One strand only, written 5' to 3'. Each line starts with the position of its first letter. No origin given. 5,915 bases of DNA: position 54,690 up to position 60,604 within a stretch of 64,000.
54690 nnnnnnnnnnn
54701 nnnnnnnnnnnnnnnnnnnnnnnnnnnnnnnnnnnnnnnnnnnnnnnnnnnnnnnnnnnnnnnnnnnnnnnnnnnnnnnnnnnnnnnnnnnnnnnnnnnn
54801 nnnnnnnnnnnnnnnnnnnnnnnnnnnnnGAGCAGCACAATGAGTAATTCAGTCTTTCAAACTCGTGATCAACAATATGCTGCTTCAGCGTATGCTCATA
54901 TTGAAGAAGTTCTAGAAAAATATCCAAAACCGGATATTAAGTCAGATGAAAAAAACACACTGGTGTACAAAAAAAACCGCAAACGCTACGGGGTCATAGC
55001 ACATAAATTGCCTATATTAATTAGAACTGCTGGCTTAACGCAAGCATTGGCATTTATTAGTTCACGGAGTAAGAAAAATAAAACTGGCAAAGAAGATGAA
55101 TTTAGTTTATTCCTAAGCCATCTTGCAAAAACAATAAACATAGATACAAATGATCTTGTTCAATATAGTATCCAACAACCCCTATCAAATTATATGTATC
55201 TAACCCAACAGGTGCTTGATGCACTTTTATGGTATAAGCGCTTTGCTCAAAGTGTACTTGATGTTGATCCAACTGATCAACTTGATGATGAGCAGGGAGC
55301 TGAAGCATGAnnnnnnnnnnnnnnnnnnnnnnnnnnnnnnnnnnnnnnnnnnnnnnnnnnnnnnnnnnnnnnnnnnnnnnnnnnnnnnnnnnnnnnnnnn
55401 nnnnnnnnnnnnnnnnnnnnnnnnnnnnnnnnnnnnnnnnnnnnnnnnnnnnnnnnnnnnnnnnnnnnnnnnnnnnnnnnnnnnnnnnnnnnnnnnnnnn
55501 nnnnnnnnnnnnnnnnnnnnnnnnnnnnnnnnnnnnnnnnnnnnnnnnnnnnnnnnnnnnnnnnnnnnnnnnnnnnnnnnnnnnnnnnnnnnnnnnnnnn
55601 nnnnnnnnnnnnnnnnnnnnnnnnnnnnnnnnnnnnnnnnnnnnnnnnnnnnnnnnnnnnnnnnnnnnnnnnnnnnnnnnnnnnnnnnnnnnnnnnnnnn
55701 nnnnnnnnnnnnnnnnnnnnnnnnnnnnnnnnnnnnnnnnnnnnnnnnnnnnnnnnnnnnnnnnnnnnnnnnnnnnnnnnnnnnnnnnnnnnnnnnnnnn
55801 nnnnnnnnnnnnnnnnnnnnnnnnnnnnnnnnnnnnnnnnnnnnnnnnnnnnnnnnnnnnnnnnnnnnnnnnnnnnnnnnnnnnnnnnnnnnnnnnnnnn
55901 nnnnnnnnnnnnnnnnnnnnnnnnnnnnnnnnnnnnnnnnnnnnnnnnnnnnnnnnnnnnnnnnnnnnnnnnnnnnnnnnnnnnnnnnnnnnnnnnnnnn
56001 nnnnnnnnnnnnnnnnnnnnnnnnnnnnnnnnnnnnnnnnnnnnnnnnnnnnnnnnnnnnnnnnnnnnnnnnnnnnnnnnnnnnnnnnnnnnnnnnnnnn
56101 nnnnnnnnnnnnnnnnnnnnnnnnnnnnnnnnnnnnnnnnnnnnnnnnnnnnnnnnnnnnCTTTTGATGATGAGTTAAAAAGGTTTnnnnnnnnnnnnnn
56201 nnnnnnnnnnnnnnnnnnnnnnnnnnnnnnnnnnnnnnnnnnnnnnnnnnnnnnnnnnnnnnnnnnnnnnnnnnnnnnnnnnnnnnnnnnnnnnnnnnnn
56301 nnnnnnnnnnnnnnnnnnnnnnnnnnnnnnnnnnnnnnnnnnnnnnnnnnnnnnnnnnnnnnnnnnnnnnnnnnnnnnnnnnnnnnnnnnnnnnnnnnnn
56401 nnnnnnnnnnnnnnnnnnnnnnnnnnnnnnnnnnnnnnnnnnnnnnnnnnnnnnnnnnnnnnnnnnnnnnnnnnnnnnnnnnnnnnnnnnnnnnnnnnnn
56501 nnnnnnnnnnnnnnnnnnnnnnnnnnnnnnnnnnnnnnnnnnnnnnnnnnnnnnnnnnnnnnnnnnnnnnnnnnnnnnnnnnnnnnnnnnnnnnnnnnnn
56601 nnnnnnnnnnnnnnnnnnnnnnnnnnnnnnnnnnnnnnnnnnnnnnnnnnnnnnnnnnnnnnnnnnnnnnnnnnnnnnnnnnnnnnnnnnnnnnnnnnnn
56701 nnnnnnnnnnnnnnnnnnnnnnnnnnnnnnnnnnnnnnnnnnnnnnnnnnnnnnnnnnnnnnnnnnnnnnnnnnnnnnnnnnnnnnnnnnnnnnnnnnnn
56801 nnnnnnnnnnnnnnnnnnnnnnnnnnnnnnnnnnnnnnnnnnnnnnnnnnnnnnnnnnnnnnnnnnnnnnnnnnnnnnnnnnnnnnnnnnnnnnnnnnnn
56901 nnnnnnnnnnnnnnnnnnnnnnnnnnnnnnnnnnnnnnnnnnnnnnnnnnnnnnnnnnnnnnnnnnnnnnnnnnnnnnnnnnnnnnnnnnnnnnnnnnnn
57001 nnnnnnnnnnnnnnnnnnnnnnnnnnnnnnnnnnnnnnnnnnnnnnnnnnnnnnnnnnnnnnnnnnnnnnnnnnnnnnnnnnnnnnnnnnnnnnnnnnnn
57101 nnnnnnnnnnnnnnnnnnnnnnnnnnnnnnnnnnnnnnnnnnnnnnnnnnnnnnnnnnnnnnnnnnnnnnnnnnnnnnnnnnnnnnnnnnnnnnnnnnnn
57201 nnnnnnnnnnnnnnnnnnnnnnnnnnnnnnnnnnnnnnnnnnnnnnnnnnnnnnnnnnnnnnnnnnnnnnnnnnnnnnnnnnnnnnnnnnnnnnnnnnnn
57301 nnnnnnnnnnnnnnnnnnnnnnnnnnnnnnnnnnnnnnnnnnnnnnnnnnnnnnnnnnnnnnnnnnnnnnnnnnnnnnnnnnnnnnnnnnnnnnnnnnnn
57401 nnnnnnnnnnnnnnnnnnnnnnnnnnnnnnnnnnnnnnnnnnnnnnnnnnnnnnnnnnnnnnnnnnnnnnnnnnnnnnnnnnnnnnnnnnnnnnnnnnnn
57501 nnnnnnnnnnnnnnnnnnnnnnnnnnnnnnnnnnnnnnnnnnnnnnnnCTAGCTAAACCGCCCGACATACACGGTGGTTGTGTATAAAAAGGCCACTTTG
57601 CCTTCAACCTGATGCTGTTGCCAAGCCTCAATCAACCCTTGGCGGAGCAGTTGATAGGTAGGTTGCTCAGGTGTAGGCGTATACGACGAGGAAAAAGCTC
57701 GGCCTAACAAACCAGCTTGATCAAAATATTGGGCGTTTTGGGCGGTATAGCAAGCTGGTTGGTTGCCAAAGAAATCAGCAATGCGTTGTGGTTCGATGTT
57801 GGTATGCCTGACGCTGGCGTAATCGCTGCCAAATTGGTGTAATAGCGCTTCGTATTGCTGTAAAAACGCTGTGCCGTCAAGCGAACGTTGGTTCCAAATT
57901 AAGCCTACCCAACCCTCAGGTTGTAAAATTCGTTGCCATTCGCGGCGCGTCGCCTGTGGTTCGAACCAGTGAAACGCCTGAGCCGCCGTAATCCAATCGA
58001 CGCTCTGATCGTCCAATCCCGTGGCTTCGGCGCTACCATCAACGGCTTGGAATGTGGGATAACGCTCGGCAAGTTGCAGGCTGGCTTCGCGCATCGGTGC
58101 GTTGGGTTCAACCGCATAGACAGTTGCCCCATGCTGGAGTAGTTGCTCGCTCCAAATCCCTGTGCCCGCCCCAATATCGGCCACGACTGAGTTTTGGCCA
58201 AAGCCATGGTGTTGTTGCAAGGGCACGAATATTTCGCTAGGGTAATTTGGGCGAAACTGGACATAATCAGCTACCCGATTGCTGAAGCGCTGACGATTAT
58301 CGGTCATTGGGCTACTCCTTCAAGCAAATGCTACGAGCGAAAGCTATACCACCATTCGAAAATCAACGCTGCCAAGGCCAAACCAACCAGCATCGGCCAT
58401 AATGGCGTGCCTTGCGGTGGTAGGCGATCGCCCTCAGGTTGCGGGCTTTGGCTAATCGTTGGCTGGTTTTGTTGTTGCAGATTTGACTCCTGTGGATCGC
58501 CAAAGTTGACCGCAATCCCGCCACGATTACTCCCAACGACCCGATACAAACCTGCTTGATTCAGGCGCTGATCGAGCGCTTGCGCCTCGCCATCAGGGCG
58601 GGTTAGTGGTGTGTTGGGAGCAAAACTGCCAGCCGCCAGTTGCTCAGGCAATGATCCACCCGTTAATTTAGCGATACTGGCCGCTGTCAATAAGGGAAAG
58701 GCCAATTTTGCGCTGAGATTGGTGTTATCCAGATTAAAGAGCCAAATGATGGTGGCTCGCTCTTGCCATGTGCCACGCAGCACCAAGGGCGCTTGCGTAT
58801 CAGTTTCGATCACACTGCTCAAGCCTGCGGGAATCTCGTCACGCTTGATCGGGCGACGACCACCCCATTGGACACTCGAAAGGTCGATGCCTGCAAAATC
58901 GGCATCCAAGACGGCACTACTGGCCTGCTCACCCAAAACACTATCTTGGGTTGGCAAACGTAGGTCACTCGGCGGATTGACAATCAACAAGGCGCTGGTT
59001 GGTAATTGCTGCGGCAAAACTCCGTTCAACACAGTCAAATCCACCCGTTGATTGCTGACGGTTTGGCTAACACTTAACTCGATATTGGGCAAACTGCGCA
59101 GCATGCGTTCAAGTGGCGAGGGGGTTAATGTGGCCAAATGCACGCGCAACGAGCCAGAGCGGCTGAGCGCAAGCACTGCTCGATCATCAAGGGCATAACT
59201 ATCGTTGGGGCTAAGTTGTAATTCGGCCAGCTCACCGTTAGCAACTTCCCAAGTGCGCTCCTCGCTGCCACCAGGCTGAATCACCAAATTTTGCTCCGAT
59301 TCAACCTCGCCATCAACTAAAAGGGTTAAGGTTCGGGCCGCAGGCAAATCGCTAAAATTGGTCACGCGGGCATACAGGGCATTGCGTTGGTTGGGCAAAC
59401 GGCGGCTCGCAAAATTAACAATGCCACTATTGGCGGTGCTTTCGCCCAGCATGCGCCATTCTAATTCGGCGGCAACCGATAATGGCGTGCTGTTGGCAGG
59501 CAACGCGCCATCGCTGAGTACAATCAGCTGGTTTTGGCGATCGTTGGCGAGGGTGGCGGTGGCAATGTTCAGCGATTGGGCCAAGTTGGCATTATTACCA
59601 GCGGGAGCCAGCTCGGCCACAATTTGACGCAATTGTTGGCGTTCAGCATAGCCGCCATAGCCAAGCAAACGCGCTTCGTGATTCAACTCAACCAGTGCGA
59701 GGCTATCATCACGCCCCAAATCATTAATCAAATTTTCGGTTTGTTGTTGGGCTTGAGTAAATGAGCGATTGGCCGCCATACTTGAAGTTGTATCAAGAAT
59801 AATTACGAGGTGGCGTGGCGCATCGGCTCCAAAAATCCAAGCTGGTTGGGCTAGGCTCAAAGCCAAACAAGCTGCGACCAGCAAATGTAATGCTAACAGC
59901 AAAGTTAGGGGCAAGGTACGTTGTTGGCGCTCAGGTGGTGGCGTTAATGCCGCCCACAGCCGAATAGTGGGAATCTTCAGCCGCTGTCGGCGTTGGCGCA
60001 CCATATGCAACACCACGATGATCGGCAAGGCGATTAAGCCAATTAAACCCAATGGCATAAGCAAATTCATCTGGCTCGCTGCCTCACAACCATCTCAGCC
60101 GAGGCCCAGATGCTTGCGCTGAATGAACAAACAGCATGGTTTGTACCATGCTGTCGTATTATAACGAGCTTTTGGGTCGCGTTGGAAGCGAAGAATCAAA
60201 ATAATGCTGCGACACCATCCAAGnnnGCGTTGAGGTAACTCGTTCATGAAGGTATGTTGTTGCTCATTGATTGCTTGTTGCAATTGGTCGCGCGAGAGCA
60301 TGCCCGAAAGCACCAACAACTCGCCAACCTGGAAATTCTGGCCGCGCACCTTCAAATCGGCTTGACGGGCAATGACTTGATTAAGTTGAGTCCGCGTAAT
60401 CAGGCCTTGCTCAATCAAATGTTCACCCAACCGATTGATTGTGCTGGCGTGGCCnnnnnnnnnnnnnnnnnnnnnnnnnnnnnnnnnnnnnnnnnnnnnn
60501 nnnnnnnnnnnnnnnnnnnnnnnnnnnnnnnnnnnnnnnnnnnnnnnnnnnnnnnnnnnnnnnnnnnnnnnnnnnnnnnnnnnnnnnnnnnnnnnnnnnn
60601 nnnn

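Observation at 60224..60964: Four tandem MshEN-like 24-residue motifs: candidate high-affinity c-di-GMP receptor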

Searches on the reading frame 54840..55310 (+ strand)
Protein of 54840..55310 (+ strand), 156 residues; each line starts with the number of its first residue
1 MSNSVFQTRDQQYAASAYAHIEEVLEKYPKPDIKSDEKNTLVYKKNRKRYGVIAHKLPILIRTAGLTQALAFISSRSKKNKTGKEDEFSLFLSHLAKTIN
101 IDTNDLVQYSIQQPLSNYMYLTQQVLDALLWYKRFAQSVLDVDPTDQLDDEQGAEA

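Call 61: search_protein_families(library=pfam, proteins=[window:54840-55310:+], max_evalue=0.01)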
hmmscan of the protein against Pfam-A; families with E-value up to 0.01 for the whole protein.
window:54840-55310:+ (156 aa): 1 family
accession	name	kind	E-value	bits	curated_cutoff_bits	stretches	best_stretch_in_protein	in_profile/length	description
PF09701.15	Cas_Cmr5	-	2.8e-23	82.8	21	1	10-138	2-118/119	CRISPR-associated protein (Cas_Cmr5)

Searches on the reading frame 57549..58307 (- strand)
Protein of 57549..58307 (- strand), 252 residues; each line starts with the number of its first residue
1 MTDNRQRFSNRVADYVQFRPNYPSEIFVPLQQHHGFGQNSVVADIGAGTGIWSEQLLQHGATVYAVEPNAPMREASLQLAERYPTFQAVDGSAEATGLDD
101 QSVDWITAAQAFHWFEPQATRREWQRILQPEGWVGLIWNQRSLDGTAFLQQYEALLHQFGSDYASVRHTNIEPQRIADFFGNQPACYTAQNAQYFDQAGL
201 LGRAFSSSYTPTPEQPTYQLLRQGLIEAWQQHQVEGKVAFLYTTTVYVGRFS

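Call 3: search_protein_families(library=pfam, proteins=[window:57549-58307:-], max_evalue=0.1)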
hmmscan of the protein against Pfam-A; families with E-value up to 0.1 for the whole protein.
window:57549-58307:- (252 aa): 6 families
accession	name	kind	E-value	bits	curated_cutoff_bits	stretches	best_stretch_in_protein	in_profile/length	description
PF08241.18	Methyltransf_11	-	1.2e-17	64.7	21.2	1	44-134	2-93/95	Methyltransferase domain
PF13649.12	Methyltransf_25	-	7.8e-14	52.6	27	1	42-132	1-97/97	Methyltransferase domain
PF08242.18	Methyltransf_12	-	8.3e-10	39.7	30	1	44-134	2-98/98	Methyltransferase domain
PF13489.12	Methyltransf_23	-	2.5e-06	27.8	27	1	39-139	23-120/164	Methyltransferase domain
PF01728.25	FtsJ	-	8.8e-05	22.9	24.1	1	32-82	14-66/181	FtsJ-like methyltransferase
PF13847.12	Methyltransf_31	-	0.006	16.7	27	1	39-133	4-106/145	Methyltransferase domain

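Call 45: search_protein_families(library=ncbifam, proteins=[window:57549-58307:-], max_evalue=0.001)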
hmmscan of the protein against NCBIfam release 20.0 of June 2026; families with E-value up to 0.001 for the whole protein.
window:57549-58307:- (252 aa): 5 families
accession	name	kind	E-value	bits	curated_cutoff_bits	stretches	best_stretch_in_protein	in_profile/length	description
TIGR02072.1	BioC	equivalog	2.4e-10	40.7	184.95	1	37-134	33-130/244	malonyl-ACP O-methyltransferase BioC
NF045667.1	MTase_DVU1556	equivalog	9.1e-08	31.8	155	1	33-135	17-118/213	DVU_1556 family methyltransferase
NF043040.1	corrin_prot_MT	hypoth_equivalog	3.1e-06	26.8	180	1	39-133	42-144/216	corrinoid protein-associated methyltransferase CpaM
TIGR01934.1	MenG_MenH_UbiE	subfamily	1.1e-05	24.9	158.35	1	38-137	39-142/223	ubiquinone/menaquinone biosynthesis methyltransferase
NF001241.0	PRK00216.1-2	equivalog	0.00054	19.7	327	1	40-134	53-145/231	demethylmenaquinone methyltransferase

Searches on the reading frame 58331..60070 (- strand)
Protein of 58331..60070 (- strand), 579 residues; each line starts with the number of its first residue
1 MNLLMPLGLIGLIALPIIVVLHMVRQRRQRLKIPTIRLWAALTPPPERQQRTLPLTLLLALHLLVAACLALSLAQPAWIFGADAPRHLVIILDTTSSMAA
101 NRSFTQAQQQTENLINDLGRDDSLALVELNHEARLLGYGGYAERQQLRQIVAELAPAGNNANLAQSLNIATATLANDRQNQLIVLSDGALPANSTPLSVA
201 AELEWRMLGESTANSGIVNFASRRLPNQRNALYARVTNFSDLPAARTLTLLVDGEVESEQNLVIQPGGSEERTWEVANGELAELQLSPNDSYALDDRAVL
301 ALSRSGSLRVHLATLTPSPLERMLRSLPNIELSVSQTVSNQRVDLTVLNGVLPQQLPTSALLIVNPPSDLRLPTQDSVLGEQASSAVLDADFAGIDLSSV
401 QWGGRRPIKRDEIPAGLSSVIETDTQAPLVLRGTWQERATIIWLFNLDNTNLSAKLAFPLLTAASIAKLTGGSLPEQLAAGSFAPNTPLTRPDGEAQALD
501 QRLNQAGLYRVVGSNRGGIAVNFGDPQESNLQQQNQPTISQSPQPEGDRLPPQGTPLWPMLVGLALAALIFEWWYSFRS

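Call 3: search_protein_families(library=pfam, proteins=[window:58331-60070:-], max_evalue=0.1)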
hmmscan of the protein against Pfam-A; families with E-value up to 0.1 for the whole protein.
window:58331-60070:- (579 aa): 4 families
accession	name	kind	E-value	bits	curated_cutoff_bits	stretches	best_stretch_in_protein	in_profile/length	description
PF13519.12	VWA_2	-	3.7e-10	40.8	27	1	88-188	1-106/107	von Willebrand factor type A domain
PF07584.16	BatA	-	1.9e-09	38.3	25.9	1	1-76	1-77/77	Aerotolerance regulator N-terminal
PF24156.1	DUF7407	-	3.2e-05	24.6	28.2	1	234-298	15-73/74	Domain of unknown function (DUF7407)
PF13768.12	VWA_3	-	0.0063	17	27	1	88-194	3-111/155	von Willebrand factor type A domain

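Call 45: search_protein_families(library=ncbifam, proteins=[window:58331-60070:-], max_evalue=0.001)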
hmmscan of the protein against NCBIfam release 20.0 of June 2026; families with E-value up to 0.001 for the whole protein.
window:58331-60070:- (579 aa): 2 families
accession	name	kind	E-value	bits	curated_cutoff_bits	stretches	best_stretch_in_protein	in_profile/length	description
TIGR03788.1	marine_srt_targ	equivalog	2e-06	26.6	551.65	1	81-191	267-382/629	marine proteobacterial sortase target protein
TIGR02226.1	two_anch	domain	0.00013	22.2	23.05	1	1-78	1-78/82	N-terminal double-transmembrane domain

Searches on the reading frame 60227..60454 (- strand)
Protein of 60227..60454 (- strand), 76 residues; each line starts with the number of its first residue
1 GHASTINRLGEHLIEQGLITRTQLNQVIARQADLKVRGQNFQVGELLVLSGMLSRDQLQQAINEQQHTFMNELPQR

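Call 46: search_protein_families(library=ncbifam, proteins=[window:60227-60454:-], max_evalue=0.01)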
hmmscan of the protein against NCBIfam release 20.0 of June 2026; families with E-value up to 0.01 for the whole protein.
seq(76 aa): 3 families
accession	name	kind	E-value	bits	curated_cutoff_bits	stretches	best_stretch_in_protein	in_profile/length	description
NF053729.1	c-di-GMP_motif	domain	2e-13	49.9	38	2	8-32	1-25/53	cyclic di-GMP-binding domain-containing protein, MshE-related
NF008411.1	PRK11234.1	equivalog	3.7e-06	25.6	1170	1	7-72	482-541/723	cyclic di-3',5'-guanylate-activated glycosyltransferase NfrB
NF012033.0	PRK15489.1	equivalog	4.8e-05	21.7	537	1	5-67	489-546/703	glycosyl transferase family protein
